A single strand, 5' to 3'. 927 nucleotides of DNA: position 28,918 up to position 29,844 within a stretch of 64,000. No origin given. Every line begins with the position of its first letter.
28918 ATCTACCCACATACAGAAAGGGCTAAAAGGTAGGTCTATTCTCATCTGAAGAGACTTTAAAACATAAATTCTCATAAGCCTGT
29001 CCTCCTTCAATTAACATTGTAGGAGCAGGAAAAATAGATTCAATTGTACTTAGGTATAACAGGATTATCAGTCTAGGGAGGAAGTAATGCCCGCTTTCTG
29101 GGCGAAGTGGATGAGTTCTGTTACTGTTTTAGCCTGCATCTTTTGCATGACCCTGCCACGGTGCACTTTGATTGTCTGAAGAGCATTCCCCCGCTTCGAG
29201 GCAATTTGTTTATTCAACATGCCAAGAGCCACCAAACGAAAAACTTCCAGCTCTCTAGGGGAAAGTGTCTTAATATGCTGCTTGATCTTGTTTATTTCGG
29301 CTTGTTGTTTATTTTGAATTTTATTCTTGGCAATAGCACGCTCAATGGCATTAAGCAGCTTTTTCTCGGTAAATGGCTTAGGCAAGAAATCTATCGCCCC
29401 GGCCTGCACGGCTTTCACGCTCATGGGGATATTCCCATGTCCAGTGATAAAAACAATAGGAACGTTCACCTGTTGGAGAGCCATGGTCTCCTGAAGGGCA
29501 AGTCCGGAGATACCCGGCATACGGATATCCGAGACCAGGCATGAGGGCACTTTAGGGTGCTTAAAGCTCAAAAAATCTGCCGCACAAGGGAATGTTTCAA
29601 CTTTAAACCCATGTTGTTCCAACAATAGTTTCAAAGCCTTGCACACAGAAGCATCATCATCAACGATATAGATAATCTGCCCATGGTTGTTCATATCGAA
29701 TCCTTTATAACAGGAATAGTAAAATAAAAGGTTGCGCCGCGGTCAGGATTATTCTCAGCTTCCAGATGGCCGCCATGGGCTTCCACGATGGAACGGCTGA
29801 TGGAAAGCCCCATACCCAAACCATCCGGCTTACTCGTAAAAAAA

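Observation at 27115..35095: Recurrent 18-bp palindrome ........-N2-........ upstream of four transcription units: candidate operator of a local regulon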

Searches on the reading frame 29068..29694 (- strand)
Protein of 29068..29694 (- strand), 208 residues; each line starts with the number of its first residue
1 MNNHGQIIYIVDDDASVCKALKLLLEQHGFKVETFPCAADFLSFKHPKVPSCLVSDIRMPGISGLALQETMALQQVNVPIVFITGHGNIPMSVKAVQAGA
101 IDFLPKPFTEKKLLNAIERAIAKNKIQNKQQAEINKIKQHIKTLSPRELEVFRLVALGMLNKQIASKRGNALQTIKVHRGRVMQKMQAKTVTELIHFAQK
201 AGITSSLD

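Call 6: search_protein_families(library=pfam, proteins=[window:29068-29694:-], max_evalue=0.01)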
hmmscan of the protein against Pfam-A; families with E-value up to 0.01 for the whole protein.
window:29068-29694:- (208 aa): 3 families
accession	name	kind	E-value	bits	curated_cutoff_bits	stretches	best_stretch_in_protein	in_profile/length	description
PF00072.30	Response_reg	-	7.4e-28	97.4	30.2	1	8-118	1-111/111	Response regulator receiver domain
PF00196.25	GerE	-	9.6e-16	57.6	23.5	1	143-198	2-57/57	Bacterial regulatory proteins, luxR family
PF08281.18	Sigma70_r4_2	-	0.0046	17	25.7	1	137-186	4-54/54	Sigma-70, region 4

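Call 9: find_encoding_contigs(protein=window:29068-29694:-, flank=10000, max_places=10)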
Protein window:29068-29694:- (208 aa): no gene with exactly this product is on record in the collection.

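Call 11: find_homologous_proteins(query=window:29068-29694:-, max_evalue=1e-20)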
Query window:29068-29694:- (208 aa): 7888 proteins with E <= 1e-20 among 8000 candidates; the best 120 are listed.
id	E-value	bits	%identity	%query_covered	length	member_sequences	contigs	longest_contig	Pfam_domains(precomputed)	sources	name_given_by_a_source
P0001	6.9e-130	449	100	100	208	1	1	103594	PF00196.26,PF00072.31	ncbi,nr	ncbi:MAG: response regulator transcription factor [Candidatus Omnitrophica bacterium]|nr:response re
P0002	4.9e-108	378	84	100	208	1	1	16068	PF00196.26,PF00072.31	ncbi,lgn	-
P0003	2.5e-106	372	83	100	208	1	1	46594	PF00196.26,PF00072.31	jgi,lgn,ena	-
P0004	1.9e-103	363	81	100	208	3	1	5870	PF00196.26,PF00072.31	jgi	jgi:FixJ family two-component response regulator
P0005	2.1e-103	362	82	100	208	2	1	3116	PF00196.26,PF00072.31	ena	-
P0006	4.9e-102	358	81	100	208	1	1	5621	PF00196.26,PF00072.31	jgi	jgi:FixJ family two-component response regulator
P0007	1.2e-101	357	81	100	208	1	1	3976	PF00196.26,PF00072.31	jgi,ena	-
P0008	2.2e-101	356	81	100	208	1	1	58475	PF00196.26,PF00072.31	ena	-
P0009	2.4e-101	356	78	99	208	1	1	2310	PF00196.26,PF00072.31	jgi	jgi:FixJ family two-component response regulator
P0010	1.1e-100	354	81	100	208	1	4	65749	PF00196.26,PF00072.31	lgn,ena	-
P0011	2.2e-100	353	77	99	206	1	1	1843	PF00196.26,PF00072.31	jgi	jgi:FixJ family two-component response regulator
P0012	1.9e-99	350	78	98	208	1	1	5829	PF00196.26,PF00072.31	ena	-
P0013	6.5e-99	348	85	92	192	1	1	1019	PF00196.26,PF00072.31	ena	-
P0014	1.5e-98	347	77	99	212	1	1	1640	PF00196.26,PF08281.19,PF00072.31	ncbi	-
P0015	1.6e-98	346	79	99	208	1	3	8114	PF00196.26,PF00072.31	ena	-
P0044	5.1e-95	335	77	99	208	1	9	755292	PF00196.26,PF00072.31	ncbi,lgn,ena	-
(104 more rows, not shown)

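Call 12: find_encoding_contigs(protein=P0002, flank=10000, max_places=3)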
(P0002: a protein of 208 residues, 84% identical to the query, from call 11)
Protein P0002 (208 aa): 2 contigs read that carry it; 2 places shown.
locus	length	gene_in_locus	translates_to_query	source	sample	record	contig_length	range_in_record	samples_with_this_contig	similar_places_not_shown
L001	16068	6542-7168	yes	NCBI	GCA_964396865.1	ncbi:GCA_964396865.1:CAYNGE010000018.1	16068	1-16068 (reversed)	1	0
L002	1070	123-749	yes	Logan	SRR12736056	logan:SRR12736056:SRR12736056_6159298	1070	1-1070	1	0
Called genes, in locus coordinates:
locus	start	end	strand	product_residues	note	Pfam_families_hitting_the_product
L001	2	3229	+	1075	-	?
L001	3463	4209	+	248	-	PF01988:VIT1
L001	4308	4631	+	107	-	-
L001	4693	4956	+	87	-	PF04226:Transgly_assoc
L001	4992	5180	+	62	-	PF28077:THIVI_2564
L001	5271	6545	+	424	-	PF00989:PAS, PF13188:PAS_8 (weak), PF08448:PAS_4, PF13426:PAS_9, PF08447:PAS_3, PF00512:HisKA, PF02518:HATPase_c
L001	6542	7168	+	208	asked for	PF00072:Response_reg, PF00196:GerE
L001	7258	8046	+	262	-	PF00990:GGDEF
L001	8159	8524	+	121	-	PF00072:Response_reg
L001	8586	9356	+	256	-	PF04972:BON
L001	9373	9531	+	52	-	-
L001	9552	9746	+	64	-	PF11381:DUF3185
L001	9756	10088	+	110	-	-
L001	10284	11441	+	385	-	PF00989:PAS (faint), PF08448:PAS_4 (weak), PF00512:HisKA, PF02518:HATPase_c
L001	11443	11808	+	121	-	PF00072:Response_reg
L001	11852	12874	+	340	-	PF00072:Response_reg, PF00512:HisKA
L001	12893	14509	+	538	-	PF02310:B12-binding, PF04055:Radical_SAM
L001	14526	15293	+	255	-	PF02129:Peptidase_S15 (faint), PF00561:Abhydrolase_1, PF12146:Hydrolase_4, PF12697:Abhydrolase_6, PF12146:Hydrolase_4 (weak)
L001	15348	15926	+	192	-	-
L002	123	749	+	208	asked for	PF00072:Response_reg, PF00196:GerE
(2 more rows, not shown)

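Call 13: find_encoding_contigs(protein=P0003, flank=10000, max_places=3)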
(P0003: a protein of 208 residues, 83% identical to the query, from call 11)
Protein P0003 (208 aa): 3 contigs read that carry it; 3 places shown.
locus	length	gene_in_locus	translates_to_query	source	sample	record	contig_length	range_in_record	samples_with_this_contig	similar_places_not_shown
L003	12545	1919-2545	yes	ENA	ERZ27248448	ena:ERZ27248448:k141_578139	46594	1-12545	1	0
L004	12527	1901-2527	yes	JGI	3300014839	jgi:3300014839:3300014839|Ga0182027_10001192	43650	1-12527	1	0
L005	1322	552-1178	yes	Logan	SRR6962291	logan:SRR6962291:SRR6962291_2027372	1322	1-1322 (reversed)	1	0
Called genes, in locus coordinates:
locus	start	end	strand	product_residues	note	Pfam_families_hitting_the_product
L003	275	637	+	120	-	PF00072:Response_reg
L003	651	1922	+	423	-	PF00989:PAS, PF08448:PAS_4, PF13188:PAS_8 (weak), PF13426:PAS_9, PF08447:PAS_3, PF00512:HisKA, PF02518:HATPase_c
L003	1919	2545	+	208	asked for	PF00072:Response_reg, PF00196:GerE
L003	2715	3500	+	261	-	PF00990:GGDEF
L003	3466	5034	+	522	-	PF02310:B12-binding (weak), PF04055:Radical_SAM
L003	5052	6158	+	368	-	PF09835:DUF2062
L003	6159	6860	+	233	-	PF00583:Acetyltransf_1, PF13673:Acetyltransf_10 (faint), PF13508:Acetyltransf_7 (weak)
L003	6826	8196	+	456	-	PF00232:Glyco_hydro_1, PF02449:Glyco_hydro_42 (weak)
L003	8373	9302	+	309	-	-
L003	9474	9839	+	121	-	PF00072:Response_reg, PF06490:FleQ (weak)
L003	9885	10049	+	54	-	PF07043:DUF1328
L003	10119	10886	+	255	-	PF04972:BON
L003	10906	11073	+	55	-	-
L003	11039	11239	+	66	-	-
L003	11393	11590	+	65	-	PF13560:HTH_31, PF12844:HTH_19, PF13443:HTH_26 (weak), PF01381:HTH_3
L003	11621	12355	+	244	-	PF00106:adh_short, PF08659:KR, PF13561:adh_short_C2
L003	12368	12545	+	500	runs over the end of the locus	PF01266:DAO (weak), PF01593:Amino_oxidase, PF01946:Thi4 (faint), PF13450:NAD_binding_8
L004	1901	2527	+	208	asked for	PF00072:Response_reg, PF00196:GerE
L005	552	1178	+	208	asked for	PF00072:Response_reg, PF00196:GerE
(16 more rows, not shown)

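Call 14: find_encoding_contigs(protein=P0008, flank=10000, max_places=3)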
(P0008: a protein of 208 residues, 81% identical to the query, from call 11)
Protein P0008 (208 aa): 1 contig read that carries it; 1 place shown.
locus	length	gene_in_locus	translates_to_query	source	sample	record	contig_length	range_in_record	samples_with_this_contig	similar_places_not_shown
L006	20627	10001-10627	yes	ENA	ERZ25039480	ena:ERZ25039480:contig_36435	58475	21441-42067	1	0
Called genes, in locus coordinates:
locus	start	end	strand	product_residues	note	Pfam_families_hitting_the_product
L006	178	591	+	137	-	PF01475:FUR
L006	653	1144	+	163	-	PF01297:ZnuA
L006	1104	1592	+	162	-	PF01297:ZnuA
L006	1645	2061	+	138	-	PF01402:RHH_1 (weak), PF08753:NikR_C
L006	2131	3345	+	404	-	PF04966:OprB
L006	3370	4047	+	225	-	PF01891:CbiM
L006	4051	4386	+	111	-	PF13190:PDGLE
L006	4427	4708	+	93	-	-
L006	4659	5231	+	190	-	PF02361:CbiQ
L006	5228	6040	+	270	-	PF00005:ABC_tran, PF02463:SMC_N, PF13304:AAA_21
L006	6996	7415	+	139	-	PF00224:PK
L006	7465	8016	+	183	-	PF00224:PK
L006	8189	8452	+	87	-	PF04226:Transgly_assoc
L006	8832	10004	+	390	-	PF00989:PAS, PF08448:PAS_4, PF13188:PAS_8 (weak), PF13426:PAS_9, PF08447:PAS_3, PF00512:HisKA, PF02518:HATPase_c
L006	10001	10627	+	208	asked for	PF00072:Response_reg, PF00196:GerE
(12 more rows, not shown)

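Call 15: find_encoding_contigs(protein=P0044, flank=10000, max_places=3)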
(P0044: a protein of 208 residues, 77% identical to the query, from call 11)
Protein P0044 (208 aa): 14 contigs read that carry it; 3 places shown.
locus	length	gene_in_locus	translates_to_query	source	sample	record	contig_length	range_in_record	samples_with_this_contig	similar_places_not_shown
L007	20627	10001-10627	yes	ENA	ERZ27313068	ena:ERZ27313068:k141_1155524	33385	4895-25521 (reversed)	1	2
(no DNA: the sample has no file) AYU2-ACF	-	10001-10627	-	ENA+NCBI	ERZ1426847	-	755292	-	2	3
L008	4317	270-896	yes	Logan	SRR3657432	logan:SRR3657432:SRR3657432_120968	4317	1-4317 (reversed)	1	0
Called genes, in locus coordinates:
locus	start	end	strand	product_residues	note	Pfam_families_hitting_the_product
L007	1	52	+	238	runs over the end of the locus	PF01138:RNase_PH, PF03725:RNase_PH_C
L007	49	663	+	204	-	PF01725:Ham1p_like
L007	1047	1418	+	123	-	PF00072:Response_reg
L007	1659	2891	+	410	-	PF05359:DUF748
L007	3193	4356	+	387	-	PF05222:AlaDh_PNT_N, PF01262:AlaDh_PNT_C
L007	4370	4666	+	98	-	PF12769:PNTB_4TM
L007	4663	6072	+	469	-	PF02233:PNTB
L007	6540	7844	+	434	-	-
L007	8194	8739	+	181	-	-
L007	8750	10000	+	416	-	PF00989:PAS, PF08448:PAS_4, PF13188:PAS_8 (weak), PF13426:PAS_9, PF08447:PAS_3, PF00512:HisKA, PF02518:HATPase_c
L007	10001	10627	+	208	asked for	PF00072:Response_reg, PF00196:GerE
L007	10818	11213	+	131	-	-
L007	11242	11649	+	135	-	PF00072:Response_reg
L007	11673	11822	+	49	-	-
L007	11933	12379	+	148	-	PF20125:DUF6515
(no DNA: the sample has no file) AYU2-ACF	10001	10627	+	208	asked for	PF00072:Response_reg, PF00196:GerE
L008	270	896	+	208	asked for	PF00072:Response_reg, PF00196:GerE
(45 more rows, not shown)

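Call 26: search_solved_structures(query=window:29068-29694:-, max_evalue=1e-10, show_alignments=2)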
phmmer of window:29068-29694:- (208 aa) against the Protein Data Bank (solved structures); distinct sequences matched with E-value up to 1e-10: 29.
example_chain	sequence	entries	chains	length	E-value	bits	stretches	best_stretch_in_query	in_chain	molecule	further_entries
1yio_A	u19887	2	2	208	4.3e-54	186.9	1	7-200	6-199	response regulatory protein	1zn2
5xso_A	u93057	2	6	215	2.3e-42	148.6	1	8-204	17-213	Response regulator FixJ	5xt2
1d5w_A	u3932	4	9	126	5.6e-26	95.2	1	7-121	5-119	TRANSCRIPTIONAL REGULATORY PROTEIN FIXJ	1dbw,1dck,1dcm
1l5y_A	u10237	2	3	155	6.4e-25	91.7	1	8-127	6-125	C4-DICARBOXYLATE TRANSPORT TRANSCRIPTIONAL REGULATORY PROTEIN DCTD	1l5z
1qkk_A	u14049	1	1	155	6.6e-25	91.7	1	8-127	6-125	C4-DICARBOXYLATE TRANSPORT TRANSCRIPTIONAL REGULATORY PROTEIN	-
1dc7_A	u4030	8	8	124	1.2e-20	77.8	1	7-122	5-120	NITROGEN REGULATION PROTEIN | NITROGEN REGULATION PROTEIN NR(I) | NTRC RECEIVER DOMAIN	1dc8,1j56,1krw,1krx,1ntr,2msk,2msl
5ep0_A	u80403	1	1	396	1.4e-15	61.3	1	8-128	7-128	Putative repressor protein luxO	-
5tqj_A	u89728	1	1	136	1.5e-15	61.2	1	6-114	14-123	Response regulator receiver protein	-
4d6x_A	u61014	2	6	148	3.3e-15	60.1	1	8-127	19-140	BACTERIAL REGULATORY, FIS FAMILY PROTEIN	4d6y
3t6k_A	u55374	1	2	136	6.1e-15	59.2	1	8-128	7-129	Response regulator receiver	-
5m7n_A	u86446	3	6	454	1.6e-14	57.9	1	8-129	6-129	Nitrogen assimilation regulatory protein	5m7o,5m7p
8a5r_AAA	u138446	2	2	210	3.9e-14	56.6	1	131-203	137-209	Light-activated DNA-binding protein EL222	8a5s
3p7n_A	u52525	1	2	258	1e-13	55.2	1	131-203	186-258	Sensor histidine kinase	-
3dzd_A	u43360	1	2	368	1.5e-13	54.7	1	8-149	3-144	Transcriptional regulator (NtrC family)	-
3jte_A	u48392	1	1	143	4.2e-13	53.2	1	8-129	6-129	Response regulator receiver protein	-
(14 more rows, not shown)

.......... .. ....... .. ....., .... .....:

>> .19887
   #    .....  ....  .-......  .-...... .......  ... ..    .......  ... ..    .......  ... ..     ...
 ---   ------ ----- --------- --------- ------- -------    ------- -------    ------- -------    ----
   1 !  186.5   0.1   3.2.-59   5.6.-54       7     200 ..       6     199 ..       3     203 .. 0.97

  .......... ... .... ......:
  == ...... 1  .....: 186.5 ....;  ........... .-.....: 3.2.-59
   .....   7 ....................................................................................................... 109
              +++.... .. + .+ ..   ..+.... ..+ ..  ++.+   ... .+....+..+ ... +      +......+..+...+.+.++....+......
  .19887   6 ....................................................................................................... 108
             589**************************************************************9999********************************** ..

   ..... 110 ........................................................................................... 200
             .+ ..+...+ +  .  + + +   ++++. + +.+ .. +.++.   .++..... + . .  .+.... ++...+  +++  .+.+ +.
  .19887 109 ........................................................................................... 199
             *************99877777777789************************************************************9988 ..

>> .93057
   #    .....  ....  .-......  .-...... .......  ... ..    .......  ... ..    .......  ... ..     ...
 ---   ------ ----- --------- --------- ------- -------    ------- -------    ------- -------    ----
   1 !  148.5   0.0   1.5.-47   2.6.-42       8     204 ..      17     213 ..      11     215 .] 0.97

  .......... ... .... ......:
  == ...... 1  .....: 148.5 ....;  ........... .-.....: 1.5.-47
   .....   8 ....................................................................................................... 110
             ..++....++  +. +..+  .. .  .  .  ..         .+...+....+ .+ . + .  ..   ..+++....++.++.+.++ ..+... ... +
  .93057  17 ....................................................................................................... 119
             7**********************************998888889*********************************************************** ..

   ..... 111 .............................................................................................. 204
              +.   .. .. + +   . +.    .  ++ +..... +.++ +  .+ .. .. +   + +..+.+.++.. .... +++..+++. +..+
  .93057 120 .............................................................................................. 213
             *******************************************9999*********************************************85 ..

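Call 27: search_protein_families(library=ncbifam, proteins=[window:29068-29694:-, L001:5271-6545:+], max_evalue=0.00001)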
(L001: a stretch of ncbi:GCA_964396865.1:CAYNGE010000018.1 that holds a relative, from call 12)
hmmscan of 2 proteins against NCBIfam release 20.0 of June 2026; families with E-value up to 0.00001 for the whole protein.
window:29068-29694:- (208 aa): 86 families (the best 25 are shown)
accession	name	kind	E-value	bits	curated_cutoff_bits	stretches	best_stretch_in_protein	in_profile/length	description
NF006900.1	PRK09390.1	equivalog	1.9e-59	200.6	255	1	6-202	5-201/203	response regulator FixJ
NF040749.1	tetrathio_RR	equivalog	2.5e-46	157.8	290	1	7-198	1-188/191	tetrathionate respiration response regulator TtrR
NF047793.1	ResRegPgtA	equivalog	2.5e-31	109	650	1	2-140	2-141/414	two-component system response regulator PgtA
NF008176.1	PRK10923.1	equivalog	3.4e-27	95.2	620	1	7-155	5-154/469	nitrogen regulation protein NR(I)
TIGR01818.1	ntrC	equivalog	2.5e-26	92.5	558.6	1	8-156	1-151/463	nitrogen regulation protein NR(I)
NF051870.1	NAssimRespRegNtrX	equivalog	6.8e-21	74.7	600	1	8-132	4-130/452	nitrogen assimilation response regulator NtrX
NF011695.0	PRK15115.1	equivalog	7.3e-21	74.4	763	1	6-165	7-164/445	two-component system response regulator GlrR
NF011896.0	PRK15369.1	equivalog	7.7e-21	74.7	242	1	8-203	6-209/211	two component system response regulator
NF053854.1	RespRegPhoBBctds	equivalog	2.1e-19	69.8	270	1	8-145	1-139/225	two-component system response regulator PhoB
NF007018.1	PRK09483.1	equivalog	2.2e-18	66.7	280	1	8-204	4-209/217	UvrY/SirA/GacA family response regulator transcription factor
NF040689.1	MtrAB_MtrA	equivalog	6e-18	65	300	1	8-141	1-133/219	MtrAB system response regulator MtrA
NF053512.1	nitric_RR_NosR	exception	8.4e-18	64.6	400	1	9-143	2-137/422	response regulator c-di-GMP phosphodiesterase, NosR family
NF033791.1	ActR_PrrA_rreg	equivalog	1.2e-17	64.4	250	1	8-129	4-125/173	ActR/PrrA/RegA family redox response regulator transcription factor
NF041946.1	LuxO_transreg_Vib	equivalog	1.6e-17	63.4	800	1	10-138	1-129/463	quorum-sensing sigma-54 dependent transcriptional regulator LuxO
NF045505.1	RR_RssB_Pseudo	equivalog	1.8e-17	63.5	700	1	1-139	1-140/394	two-component system response regulator RssB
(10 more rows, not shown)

L001:5271-6545:+ (424 aa): 79 families (the best 25 are shown)
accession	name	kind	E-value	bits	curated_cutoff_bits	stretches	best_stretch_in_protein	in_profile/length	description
NF041777.1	sens_FixL_Rhizob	equivalog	4e-62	210.4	850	1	144-421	206-484/485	sensor protein FixL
NF008468.0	PRK11360.1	equivalog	1.8e-58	198.4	646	1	65-421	271-611/616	two-component system sensor histidine kinase AtoS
NF052574.1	HisKinEspCMyxo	equivalog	4.1e-57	193.9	1200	1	44-418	266-637/785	serine histidine kinase EspC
NF010076.0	PRK13557.1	subfamily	5.3e-51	173.6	631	1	49-419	17-395/540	histidine kinase famiy protein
TIGR02938.1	nifL_nitrog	equivalog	6.8e-43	146.9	242.45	2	201-413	275-489/494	nitrogen fixation negative regulator NifL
NF010411.0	PRK13837.1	equivalog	6e-38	130.4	647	1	183-421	431-678/828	two-component system VirA-like sensor kinase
NF007688.0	PRK10364.1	equivalog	1.8e-37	129.2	479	1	182-420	225-453/460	two-component system sensor histidine kinase ZraS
NF046044.1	PnpS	equivalog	1.3e-35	123.2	400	1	31-417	27-390/390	two-component system histidine kinase PnpS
NF006800.0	PRK09303.1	equivalog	5.1e-32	111.2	342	1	178-419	129-378/383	histidine kinase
NF040750.1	tetrathio_HK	equivalog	6.5e-32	110.7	750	1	180-407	316-543/555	tetrathionate respiration histidine kinase TtrS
NF047466.1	hybrid_RR_LvrB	exception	2.7e-30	105.8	500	1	182-418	132-376/377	hybrid histidine kinase/response regulator LvrB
NF047794.1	HisKinPtgB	equivalog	2.9e-30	105.1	1000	1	178-403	418-640/656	two-component system sensor histidine kinase PgtB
NF052306.1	BluLightHisKinLov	equivalog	1.1e-29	103.3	450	1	50-190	10-151/334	blue-light-activated histidine kinase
NF047874.1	MASE3_PAS_HK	subfamily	1.1e-28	100.4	560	1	20-418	226-625/655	MASE3 domain-containing sensor histidine kinase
NF052573.1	HisKinEspAMyxo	equivalog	2.1e-28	98.8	1400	1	54-418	246-611/755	serine histidine kinase EspA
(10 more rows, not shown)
